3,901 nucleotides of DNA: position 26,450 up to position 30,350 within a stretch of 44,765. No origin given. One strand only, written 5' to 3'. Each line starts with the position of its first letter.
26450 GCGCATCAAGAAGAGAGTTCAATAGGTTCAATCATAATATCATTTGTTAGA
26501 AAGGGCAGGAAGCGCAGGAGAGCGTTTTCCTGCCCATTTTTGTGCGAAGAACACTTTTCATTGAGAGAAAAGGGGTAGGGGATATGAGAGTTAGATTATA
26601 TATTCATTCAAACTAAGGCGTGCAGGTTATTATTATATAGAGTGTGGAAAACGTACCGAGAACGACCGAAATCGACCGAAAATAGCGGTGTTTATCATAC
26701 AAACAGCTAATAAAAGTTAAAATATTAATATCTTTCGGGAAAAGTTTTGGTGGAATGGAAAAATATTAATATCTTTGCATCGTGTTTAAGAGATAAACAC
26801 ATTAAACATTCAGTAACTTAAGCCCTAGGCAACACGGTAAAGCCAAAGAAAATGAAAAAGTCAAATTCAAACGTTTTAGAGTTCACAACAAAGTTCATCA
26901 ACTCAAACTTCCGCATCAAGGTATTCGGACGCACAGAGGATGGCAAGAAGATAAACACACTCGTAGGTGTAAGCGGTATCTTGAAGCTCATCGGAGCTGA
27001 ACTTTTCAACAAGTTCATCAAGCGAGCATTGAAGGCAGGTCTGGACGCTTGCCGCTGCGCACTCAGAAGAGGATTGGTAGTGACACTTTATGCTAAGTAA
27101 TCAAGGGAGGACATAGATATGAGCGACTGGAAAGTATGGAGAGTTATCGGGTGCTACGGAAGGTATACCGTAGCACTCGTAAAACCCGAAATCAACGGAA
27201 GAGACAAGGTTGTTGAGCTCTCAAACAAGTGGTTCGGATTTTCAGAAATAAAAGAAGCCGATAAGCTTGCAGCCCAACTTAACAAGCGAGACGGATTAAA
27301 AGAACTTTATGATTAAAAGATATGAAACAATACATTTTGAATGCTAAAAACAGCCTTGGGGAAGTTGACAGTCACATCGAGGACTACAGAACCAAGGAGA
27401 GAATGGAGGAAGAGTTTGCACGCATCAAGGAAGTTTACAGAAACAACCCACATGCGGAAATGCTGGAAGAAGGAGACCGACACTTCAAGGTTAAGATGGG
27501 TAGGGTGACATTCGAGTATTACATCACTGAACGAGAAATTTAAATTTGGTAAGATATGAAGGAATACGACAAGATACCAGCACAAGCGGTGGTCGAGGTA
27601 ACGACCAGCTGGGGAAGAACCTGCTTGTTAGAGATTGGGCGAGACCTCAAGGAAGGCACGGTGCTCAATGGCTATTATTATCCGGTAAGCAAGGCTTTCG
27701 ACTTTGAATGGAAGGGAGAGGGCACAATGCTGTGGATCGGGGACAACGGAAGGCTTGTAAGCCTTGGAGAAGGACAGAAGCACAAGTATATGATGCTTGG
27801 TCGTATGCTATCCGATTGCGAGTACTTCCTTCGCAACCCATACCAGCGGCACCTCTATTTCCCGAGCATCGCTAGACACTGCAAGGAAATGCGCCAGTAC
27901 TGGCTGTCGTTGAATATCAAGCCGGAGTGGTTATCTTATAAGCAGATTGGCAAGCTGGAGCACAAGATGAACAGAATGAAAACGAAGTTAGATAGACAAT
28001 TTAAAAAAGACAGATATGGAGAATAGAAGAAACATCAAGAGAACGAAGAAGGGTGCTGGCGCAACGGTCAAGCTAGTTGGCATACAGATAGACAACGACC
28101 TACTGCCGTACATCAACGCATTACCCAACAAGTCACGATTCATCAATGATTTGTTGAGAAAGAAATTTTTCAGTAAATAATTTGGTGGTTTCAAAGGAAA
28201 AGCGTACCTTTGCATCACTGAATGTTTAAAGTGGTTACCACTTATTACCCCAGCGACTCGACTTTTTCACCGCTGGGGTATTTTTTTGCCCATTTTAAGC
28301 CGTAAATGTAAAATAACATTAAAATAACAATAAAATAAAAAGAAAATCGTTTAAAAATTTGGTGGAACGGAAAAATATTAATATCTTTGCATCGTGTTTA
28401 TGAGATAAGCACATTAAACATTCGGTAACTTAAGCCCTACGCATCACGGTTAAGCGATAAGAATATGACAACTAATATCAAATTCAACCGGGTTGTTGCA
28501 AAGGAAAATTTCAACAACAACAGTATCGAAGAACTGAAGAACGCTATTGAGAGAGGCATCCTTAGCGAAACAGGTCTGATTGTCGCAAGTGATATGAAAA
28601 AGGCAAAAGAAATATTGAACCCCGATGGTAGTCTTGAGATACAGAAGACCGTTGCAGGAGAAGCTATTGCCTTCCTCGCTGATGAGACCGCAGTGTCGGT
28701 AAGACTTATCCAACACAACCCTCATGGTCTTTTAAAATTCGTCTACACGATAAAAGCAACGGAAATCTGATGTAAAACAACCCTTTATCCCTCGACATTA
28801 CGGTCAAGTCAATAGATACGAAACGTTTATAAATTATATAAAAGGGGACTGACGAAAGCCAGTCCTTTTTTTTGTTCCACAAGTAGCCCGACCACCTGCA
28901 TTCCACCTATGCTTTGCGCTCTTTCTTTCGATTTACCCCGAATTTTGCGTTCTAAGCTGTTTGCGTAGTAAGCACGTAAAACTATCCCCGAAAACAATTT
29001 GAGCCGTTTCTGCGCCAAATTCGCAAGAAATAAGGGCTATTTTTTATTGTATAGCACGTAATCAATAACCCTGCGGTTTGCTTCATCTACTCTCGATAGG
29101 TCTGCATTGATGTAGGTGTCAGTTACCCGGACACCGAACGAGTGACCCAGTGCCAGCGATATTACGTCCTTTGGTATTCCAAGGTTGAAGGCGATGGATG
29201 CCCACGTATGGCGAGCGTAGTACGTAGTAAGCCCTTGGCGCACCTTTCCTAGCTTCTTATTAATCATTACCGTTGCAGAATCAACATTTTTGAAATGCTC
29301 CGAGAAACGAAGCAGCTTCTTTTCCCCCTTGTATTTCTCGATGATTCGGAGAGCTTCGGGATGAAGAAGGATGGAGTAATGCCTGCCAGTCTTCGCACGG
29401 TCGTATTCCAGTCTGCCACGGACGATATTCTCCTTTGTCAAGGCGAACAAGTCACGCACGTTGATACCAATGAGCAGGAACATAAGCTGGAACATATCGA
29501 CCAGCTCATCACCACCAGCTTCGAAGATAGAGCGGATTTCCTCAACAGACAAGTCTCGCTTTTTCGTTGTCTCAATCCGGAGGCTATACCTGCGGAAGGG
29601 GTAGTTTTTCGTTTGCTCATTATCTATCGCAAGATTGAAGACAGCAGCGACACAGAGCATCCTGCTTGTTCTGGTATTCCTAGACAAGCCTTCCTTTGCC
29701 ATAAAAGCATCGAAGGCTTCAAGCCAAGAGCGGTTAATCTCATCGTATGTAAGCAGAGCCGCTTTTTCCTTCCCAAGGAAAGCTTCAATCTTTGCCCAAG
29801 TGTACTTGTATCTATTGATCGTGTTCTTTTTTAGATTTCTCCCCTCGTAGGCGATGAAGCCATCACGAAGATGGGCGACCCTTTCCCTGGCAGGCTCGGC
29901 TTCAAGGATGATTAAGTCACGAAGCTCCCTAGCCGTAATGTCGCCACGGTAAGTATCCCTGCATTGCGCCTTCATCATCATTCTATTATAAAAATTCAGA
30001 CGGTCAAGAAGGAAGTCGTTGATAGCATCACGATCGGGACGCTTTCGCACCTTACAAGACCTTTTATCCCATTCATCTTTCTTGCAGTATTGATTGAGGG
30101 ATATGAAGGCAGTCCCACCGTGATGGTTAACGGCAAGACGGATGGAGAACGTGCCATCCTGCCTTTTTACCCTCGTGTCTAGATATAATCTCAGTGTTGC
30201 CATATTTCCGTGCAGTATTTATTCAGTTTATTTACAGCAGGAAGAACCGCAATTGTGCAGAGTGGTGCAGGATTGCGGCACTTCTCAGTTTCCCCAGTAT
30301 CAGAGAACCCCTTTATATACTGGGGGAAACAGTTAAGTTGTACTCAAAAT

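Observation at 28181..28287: Promoter-seed-hairpin-terminator cassette: candidate phage sRNA antisense to a box found in front of six phage genes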

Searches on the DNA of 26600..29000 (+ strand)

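Call 9: search_dna_similar(query=window:26600-29000:+, collection=phages, mode=distant, max_rows=20)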
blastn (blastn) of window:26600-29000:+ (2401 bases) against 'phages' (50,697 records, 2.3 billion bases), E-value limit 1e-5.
No match.

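Call 56: search_rna_families(source=window, start=26700, end=28500, threshold=evalue, max_evalue=5)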
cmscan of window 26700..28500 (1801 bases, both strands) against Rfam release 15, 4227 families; matches with E-value up to 5: 5.
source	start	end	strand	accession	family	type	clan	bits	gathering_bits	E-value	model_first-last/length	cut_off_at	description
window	28277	28330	+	RF00555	L13_leader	Cis-reg; leader;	-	26.6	44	0.31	1-60/60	no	Ribosomal protein L13 leader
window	28176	28287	+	RF00021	Spot_42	Gene; sRNA;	-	20.3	80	0.59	1-115/115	no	Spot 42 RNA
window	28232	28287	+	RF02399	NsiR1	Gene; sRNA;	-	19.5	39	0.73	1-60/60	no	Nitrogen stress-induced RNA 1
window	28207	28286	+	RF02837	anti-hemB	Gene; sRNA;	-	18.5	49.5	0.25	1-81/81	no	Burkholderia RNA 7 (anti-hemB)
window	26714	26846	+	RF01087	PK-repZ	Cis-reg;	-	15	44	2.9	1-150/150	no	Pseudoknot of the regulatory region of the repZ gene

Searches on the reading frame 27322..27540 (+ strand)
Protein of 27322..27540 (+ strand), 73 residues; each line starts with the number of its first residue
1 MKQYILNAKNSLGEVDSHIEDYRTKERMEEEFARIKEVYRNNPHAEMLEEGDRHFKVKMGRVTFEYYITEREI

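Call 19: search_protein_families(library=phrogs, proteins=[window:27322-27540:+], max_evalue=0.01)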
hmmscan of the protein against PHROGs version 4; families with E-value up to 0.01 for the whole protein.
window:27322-27540:+ (73 aa): 1 family
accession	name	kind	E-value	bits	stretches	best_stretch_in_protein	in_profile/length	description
phrog_10094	-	unknown function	0.0018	19.4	1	17-58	32-72/88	-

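Call 20: search_protein_families(library=pfam, proteins=[window:27322-27540:+], max_evalue=0.01)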
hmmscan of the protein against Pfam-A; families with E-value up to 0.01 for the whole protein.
window:27322-27540:+ (73 aa): 0 families

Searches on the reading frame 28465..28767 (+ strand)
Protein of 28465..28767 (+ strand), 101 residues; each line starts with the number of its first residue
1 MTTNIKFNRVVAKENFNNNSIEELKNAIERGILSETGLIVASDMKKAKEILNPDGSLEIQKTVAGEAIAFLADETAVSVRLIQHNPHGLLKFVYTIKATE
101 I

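Call 19: search_protein_families(library=phrogs, proteins=[window:28465-28767:+], max_evalue=0.01)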
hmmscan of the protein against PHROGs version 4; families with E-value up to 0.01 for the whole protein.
window:28465-28767:+ (101 aa): 0 families

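Call 20: search_protein_families(library=pfam, proteins=[window:28465-28767:+], max_evalue=0.01)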
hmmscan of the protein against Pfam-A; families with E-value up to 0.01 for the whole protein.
window:28465-28767:+ (101 aa): 0 families

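Call 65: search_protein_families(library=pfam, proteins=[window:28465-28767:+], max_evalue=10)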
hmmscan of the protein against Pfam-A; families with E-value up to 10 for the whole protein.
window:28465-28767:+ (101 aa): 1 family
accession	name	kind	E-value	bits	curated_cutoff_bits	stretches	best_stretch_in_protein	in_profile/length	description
PF01132.26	EFP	-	0.2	12.1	27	1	57-86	24-53/54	Elongation factor P (EF-P) OB domain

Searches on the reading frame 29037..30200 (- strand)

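Call 19: search_protein_families(library=phrogs, proteins=[window:29037-30200:-], max_evalue=0.01)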
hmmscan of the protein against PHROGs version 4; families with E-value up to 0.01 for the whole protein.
window:29037-30200:- (387 aa): 2 families
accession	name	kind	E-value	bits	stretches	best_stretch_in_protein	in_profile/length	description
phrog_1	-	integration and excision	1.3e-27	98.3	1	90-380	148-449/611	integrase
phrog_216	-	integration and excision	3.2e-09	37.3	1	187-375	25-233/301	integrase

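Call 20: search_protein_families(library=pfam, proteins=[window:29037-30200:-], max_evalue=0.01)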
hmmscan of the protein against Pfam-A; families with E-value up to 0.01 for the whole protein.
window:29037-30200:- (387 aa): 3 families
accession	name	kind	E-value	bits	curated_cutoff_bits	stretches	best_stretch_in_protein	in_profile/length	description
PF13102.12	Phage_int_SAM_5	-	6.6e-14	52.5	22.3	1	116-205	10-96/98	Phage integrase SAM-like domain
PF17293.8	Arm-DNA-bind_5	-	4.2e-10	40.5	22.6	1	6-84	2-81/87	Arm DNA-binding domain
PF00589.27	Phage_integrase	-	0.0075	16.5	27.1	0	245-367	35-169/172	Phage integrase family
